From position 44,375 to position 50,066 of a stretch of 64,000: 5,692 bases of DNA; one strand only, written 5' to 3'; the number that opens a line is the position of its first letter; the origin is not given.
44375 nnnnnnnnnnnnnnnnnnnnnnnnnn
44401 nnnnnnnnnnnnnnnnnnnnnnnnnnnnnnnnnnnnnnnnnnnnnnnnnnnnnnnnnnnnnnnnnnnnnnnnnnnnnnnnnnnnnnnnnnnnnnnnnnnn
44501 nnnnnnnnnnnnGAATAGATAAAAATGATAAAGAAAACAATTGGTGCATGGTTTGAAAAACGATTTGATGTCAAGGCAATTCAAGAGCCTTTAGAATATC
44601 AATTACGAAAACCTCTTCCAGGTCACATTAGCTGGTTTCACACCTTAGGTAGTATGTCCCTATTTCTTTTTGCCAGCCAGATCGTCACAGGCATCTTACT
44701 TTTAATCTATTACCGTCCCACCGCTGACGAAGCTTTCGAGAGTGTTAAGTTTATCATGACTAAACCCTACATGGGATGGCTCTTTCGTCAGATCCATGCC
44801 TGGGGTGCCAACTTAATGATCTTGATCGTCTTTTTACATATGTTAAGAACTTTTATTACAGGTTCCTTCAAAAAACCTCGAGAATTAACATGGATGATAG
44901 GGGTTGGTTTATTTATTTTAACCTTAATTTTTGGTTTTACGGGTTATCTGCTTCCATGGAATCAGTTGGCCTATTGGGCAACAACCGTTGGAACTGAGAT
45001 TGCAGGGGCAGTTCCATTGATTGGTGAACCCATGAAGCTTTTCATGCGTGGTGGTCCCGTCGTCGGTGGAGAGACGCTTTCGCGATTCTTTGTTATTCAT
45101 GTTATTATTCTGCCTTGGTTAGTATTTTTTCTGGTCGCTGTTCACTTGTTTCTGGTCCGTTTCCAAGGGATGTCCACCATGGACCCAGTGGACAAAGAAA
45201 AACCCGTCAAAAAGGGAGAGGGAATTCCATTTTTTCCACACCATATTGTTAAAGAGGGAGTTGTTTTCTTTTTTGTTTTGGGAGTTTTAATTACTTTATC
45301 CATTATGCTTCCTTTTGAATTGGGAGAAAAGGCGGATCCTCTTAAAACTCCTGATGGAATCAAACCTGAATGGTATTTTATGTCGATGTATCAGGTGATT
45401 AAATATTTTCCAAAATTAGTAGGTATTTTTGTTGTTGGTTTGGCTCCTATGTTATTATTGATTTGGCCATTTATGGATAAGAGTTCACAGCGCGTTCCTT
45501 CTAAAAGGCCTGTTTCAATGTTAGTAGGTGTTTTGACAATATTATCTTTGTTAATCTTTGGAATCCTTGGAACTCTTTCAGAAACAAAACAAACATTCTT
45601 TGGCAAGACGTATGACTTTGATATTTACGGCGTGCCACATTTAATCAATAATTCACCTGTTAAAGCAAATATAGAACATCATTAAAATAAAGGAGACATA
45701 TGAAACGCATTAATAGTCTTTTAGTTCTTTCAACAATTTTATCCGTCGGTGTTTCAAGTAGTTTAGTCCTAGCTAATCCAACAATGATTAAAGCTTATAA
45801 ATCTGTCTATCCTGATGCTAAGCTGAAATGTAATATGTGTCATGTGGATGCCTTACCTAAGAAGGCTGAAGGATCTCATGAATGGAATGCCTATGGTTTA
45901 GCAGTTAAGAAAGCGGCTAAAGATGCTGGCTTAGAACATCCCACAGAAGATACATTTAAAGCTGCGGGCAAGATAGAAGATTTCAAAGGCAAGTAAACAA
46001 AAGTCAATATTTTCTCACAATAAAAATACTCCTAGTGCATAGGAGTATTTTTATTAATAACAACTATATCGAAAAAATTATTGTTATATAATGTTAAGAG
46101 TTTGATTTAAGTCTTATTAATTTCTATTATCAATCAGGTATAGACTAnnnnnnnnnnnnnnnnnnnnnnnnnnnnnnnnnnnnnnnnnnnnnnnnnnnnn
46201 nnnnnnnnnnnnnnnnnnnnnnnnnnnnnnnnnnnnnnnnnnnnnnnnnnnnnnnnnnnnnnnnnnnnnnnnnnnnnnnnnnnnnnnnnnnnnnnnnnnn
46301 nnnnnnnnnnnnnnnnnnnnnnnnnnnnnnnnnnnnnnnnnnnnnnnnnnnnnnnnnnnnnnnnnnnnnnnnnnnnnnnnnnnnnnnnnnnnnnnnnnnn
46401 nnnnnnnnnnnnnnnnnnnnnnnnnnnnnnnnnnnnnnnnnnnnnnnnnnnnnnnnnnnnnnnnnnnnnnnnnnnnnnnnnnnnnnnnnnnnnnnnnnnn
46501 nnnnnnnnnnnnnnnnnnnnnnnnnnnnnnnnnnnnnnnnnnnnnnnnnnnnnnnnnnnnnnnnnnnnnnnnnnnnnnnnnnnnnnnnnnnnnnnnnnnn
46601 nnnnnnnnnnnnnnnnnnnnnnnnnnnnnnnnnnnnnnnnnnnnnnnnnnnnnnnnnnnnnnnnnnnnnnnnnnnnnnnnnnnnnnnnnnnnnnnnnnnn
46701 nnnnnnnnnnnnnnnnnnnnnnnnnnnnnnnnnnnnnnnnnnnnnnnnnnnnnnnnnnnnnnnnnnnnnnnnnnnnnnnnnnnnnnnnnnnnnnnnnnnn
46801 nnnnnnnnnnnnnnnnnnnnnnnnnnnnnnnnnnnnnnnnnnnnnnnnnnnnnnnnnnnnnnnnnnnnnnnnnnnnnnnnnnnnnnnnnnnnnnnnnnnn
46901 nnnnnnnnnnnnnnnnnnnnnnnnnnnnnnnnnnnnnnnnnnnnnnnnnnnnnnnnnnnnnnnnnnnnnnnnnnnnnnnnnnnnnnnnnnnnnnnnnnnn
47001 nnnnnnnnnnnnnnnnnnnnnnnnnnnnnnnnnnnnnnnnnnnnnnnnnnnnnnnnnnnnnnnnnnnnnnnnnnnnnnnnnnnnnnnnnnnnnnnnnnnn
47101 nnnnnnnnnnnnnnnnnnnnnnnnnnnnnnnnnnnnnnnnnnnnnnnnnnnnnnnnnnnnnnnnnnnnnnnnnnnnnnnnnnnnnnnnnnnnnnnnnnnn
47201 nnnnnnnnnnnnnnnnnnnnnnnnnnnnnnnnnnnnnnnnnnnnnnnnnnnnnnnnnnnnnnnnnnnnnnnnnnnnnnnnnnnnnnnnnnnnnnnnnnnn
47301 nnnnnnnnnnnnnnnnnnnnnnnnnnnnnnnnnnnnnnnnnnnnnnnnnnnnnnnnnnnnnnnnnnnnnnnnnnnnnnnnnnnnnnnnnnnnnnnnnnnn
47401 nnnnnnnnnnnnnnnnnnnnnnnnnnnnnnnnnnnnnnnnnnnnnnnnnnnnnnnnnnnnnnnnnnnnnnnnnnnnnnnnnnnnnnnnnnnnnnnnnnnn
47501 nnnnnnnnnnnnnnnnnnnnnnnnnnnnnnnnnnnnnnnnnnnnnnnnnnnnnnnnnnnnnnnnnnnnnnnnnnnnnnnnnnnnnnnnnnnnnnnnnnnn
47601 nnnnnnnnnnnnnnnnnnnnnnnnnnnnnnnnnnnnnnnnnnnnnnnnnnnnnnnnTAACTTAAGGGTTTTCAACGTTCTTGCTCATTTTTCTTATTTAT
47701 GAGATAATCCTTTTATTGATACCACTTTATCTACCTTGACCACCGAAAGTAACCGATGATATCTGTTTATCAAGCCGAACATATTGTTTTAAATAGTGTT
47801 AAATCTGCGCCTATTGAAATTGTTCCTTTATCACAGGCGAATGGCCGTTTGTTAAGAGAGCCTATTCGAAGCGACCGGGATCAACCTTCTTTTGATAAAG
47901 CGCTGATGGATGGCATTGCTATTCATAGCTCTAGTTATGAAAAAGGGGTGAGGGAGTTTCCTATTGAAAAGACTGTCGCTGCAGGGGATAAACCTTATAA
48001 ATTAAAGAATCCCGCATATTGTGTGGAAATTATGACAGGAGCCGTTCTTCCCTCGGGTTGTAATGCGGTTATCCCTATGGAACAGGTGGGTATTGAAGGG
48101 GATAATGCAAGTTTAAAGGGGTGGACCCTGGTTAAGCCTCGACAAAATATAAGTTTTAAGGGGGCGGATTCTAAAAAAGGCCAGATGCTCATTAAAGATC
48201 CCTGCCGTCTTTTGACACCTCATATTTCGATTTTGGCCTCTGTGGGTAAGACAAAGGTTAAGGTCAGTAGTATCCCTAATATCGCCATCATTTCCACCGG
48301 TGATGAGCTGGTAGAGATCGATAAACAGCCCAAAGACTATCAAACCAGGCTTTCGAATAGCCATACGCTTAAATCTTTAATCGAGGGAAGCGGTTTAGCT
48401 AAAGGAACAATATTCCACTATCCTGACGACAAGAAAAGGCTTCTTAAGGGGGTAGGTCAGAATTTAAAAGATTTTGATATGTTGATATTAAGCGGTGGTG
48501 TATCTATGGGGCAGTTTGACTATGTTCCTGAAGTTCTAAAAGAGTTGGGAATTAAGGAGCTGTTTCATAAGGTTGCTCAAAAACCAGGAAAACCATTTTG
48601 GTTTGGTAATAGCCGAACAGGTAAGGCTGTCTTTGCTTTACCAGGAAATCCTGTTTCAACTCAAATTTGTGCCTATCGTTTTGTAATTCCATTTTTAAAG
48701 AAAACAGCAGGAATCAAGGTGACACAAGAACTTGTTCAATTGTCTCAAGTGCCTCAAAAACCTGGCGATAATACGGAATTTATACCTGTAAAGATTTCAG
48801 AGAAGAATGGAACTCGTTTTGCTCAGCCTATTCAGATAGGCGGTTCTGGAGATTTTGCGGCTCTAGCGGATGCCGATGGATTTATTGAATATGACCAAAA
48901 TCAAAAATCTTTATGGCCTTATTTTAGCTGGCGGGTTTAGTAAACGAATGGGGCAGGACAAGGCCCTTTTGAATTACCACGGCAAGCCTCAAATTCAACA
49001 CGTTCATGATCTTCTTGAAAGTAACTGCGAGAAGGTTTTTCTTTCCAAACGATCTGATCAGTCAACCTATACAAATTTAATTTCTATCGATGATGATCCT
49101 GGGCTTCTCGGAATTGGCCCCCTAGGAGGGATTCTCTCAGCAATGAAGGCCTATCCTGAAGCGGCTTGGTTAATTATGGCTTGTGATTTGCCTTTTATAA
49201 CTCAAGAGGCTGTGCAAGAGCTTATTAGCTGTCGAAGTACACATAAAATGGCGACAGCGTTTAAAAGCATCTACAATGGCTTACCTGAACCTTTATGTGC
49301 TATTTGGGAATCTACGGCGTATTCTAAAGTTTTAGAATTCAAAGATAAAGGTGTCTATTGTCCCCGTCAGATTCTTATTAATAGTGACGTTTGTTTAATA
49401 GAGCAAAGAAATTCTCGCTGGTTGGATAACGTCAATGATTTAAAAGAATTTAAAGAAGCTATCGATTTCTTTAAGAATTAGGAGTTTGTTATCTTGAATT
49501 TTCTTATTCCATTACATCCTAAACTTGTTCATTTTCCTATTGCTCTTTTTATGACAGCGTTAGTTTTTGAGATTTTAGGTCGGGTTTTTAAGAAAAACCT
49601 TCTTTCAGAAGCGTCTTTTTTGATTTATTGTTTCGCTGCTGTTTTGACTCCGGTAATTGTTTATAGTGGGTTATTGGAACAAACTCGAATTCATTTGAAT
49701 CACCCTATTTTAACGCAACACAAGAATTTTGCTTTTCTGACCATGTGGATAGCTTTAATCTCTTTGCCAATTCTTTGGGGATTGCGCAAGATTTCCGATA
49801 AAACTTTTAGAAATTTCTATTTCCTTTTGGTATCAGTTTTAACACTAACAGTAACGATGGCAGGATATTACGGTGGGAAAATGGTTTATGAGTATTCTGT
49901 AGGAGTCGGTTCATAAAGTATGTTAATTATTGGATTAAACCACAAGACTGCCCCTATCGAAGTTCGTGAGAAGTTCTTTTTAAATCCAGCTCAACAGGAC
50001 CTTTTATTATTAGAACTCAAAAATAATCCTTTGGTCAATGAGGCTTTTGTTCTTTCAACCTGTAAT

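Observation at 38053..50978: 13-kb single-strand supercluster joining a porin-cytochrome module, a multihaem Rieske/cytochrome b complex and an ImcH-like quinol dehydrogenase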

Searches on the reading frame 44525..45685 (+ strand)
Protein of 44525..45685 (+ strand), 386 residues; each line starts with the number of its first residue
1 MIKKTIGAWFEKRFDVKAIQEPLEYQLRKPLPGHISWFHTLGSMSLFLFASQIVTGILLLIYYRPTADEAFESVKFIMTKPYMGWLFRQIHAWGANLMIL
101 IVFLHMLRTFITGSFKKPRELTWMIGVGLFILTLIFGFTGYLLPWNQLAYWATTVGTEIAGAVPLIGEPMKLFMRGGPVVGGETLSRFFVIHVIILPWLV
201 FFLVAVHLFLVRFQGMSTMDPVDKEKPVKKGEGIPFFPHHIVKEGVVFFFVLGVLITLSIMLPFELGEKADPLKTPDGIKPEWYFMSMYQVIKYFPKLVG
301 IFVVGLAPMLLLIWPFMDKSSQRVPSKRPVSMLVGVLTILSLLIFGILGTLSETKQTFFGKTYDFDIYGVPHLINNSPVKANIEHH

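Call 4: search_protein_families(library=pfam, proteins=[window:44525-45685:+], max_evalue=0.01)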
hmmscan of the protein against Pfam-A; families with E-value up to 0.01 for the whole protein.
window:44525-45685:+ (386 aa): 4 families
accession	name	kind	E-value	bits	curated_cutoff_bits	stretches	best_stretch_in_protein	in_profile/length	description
PF00033.24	Cytochrome_B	-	2.1e-56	191.2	27.2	1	29-214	4-188/189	Cytochrome b/b6/petB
PF13631.11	Cytochrom_B_N_2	-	1.2e-46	159.2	27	1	97-267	2-167/169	Cytochrome b(N-terminal)/b6/petB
PF00032.22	Cytochrom_B_C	-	5.1e-18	65.6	20.7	1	269-358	1-91/102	Cytochrome b(C-terminal)/b6/petD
PF14358.11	DUF4405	-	0.00084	20.2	26.7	1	45-106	6-62/66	Domain of unknown function (DUF4405)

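Call 5: search_protein_families(library=ncbifam, proteins=[window:44525-45685:+], max_evalue=0.01)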
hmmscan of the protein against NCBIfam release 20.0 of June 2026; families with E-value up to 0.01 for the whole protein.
window:44525-45685:+ (386 aa): 6 families
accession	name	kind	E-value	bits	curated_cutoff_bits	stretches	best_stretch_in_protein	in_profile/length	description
NF002990.0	PRK03735.1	subfamily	1.1e-68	231.3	325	1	5-217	4-220/223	cytochrome b6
NF040969.1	cytb_ExtP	equivalog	3.3e-67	226.3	290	1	34-217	20-203/205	selenite/tellurite reduction operon b-type cytochrome ExtP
NF050120.1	bc1_QcrB_actin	exception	1.4e-44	152.8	500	1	19-299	8-304/458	cytochrome bc1 complex cytochrome b subunit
NF041076.1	cyt_b_SoxC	equivalog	1.4e-32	113.3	740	1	41-374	30-382/542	proton pump complex cytochrome B SoxC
TIGR01156.1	cytb6_f_IV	equivalog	1.2e-15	57.7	127.05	1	235-355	30-153/160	cytochrome b6-f complex subunit IV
NF040970.1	memb_ExtQ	equivalog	3.2e-06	27.4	150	1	241-347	11-118/134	selenite/tellurite reduction operon b-type cytochrome membrane protein ExtQ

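Call 67: search_solved_structures(query=window:44525-45685:+, max_evalue=1e-10, show_alignments=1)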
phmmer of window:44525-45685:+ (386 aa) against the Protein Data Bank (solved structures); distinct sequences matched with E-value up to 1e-10: 59.
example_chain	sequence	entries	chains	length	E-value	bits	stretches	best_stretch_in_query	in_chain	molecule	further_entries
6kls_B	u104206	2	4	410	1.5e-63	218.4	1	6-357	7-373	cytochrome b subunit | Cytochrome b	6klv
7r0w_I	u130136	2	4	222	7.7e-61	209.4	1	6-217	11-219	Cytochrome b6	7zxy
6rqf_I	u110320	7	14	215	8.1e-61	209.4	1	7-217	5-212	Cytochrome b6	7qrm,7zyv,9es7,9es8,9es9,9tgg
8smr_I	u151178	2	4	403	1.1e-60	209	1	8-350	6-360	Cytochrome b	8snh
2zt9_A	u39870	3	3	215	1.2e-58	202.3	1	8-217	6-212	Cytochrome b6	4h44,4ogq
1vf5_A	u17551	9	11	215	9.7e-58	199.2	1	8-217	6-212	CYTOCHROME B6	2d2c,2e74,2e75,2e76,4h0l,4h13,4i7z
1q90_B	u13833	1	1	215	3.1e-56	194.3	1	7-217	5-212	Cytochrome b6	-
29ye_B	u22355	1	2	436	6.7e-54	186.6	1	27-302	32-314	Cytochrome b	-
1zrt_C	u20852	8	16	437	6.8e-54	186.6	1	27-302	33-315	Cytochrome b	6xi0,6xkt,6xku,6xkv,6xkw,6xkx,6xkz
29xz_B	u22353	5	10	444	7.1e-54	186.5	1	27-302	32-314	Cytochrome b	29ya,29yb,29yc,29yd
2qjk_A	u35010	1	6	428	8.6e-54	186.2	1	8-307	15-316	Cytochrome b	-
2fyn_A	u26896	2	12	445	8.9e-54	186.2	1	8-307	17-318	Cytochrome b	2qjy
6nin_A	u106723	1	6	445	1.6e-53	185.3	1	8-307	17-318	Cytochrome b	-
2qjp_A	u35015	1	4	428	1.8e-53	185.2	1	8-307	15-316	Cytochrome b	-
5kkz_A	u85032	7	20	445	1.8e-53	185.2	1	8-307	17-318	Cytochrome b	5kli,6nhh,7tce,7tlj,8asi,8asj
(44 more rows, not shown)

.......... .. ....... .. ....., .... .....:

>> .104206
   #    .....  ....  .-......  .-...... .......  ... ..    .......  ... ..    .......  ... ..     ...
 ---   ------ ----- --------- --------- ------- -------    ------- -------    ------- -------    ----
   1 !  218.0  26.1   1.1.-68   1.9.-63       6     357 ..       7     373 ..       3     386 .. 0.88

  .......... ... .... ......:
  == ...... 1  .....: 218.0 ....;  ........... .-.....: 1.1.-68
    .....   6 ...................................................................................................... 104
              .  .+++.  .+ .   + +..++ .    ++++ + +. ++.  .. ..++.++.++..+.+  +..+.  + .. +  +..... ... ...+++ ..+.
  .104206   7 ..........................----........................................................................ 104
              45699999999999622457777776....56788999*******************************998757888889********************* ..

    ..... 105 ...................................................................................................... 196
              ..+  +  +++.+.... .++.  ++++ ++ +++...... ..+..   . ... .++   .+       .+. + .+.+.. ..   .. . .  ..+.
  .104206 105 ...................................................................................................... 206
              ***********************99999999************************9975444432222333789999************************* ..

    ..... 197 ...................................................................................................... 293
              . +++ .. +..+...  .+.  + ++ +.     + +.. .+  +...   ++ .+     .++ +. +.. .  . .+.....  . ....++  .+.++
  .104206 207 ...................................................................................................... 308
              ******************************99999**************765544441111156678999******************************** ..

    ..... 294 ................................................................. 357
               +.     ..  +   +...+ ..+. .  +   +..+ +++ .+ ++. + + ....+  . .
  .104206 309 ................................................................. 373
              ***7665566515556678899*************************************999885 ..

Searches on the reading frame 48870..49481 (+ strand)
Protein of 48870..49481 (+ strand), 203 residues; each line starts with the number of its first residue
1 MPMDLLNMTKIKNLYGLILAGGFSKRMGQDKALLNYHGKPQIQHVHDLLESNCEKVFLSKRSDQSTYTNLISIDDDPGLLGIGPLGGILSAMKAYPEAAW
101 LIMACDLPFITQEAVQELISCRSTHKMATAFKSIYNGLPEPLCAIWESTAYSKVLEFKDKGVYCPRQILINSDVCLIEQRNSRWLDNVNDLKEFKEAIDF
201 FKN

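Call 7: search_protein_families(library=pfam, proteins=[window:48870-49481:+], max_evalue=0.001)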
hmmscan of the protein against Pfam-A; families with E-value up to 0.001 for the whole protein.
window:48870-49481:+ (203 aa): 1 family
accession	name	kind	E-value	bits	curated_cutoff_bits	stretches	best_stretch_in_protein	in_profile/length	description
PF12804.13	NTP_transf_3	-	2.8e-30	106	27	1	16-161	1-149/160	MobA-like NTP transferase domain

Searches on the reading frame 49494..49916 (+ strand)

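Call 7: search_protein_families(library=pfam, proteins=[window:49494-49916:+], max_evalue=0.001)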
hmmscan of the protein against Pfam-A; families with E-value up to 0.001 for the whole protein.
window:49494-49916:+ (140 aa): 1 family
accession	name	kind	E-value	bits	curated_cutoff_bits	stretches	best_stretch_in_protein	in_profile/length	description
PF09990.14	DUF2231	-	9.3e-19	68.3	26.4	1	5-138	2-137/139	Predicted membrane protein (DUF2231)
